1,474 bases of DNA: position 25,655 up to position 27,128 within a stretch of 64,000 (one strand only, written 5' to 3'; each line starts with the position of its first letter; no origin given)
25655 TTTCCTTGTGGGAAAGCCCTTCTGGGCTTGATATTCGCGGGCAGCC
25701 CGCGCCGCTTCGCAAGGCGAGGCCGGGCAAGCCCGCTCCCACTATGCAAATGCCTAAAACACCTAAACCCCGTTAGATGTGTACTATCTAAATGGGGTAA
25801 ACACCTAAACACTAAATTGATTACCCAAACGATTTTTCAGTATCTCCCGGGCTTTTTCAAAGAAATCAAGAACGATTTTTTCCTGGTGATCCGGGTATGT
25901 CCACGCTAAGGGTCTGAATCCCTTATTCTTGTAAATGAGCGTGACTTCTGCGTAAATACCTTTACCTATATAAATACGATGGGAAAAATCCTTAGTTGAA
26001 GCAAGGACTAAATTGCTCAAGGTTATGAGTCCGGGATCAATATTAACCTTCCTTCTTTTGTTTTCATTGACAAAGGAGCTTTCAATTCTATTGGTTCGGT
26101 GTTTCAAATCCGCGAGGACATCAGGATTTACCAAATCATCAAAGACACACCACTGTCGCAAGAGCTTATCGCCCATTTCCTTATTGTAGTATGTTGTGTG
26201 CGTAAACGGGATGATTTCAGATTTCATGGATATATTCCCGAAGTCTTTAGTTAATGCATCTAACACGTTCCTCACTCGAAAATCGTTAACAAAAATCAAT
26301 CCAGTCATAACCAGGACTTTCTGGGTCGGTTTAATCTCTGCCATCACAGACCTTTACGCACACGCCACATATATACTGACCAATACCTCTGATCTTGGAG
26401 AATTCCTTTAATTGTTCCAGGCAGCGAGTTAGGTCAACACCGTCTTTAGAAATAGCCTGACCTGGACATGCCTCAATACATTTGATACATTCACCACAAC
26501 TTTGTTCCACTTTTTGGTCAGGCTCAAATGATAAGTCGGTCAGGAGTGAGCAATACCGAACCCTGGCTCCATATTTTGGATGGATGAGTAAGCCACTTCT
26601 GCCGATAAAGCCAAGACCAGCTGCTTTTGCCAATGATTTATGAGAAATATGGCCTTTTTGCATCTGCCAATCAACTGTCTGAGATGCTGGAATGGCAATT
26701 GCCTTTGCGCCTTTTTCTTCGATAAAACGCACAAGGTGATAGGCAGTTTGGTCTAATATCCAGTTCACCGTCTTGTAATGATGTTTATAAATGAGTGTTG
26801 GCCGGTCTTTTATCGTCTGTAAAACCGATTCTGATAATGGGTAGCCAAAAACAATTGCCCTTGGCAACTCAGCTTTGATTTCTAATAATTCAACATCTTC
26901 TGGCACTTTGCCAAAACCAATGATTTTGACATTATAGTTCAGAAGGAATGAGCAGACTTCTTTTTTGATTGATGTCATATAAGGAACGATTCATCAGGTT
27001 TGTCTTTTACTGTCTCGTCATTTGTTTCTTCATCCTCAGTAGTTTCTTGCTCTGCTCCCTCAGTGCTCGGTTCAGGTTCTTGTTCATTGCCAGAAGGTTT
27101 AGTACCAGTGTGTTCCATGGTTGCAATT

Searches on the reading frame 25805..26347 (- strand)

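Call 61: search_protein_families(library=pfam, proteins=[window:25805-26347:-], max_evalue=0.0001)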
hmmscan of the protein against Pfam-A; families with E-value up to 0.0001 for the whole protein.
window:25805-26347:- (180 aa): 1 family
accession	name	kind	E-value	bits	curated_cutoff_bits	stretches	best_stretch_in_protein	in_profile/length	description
PF14385.11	DUF4416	-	1.5e-57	194.5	27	1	11-168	3-160/162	Domain of unknown function (DUF4416)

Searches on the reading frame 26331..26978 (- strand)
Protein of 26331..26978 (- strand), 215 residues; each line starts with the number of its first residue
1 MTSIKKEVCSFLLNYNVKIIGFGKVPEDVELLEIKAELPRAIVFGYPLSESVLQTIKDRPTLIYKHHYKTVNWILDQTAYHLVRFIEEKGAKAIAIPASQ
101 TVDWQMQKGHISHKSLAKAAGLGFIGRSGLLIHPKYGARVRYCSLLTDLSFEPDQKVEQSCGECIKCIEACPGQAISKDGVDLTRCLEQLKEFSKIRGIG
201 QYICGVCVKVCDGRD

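Call 61: search_protein_families(library=pfam, proteins=[window:26331-26978:-], max_evalue=0.0001)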
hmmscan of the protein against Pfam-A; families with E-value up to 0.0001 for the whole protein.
window:26331-26978:- (215 aa): 1 family
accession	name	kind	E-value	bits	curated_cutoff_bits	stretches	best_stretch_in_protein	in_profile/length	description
PF13484.11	Fer4_16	-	5e-06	27.6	30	1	161-211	2-63/66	4Fe-4S double cluster binding domain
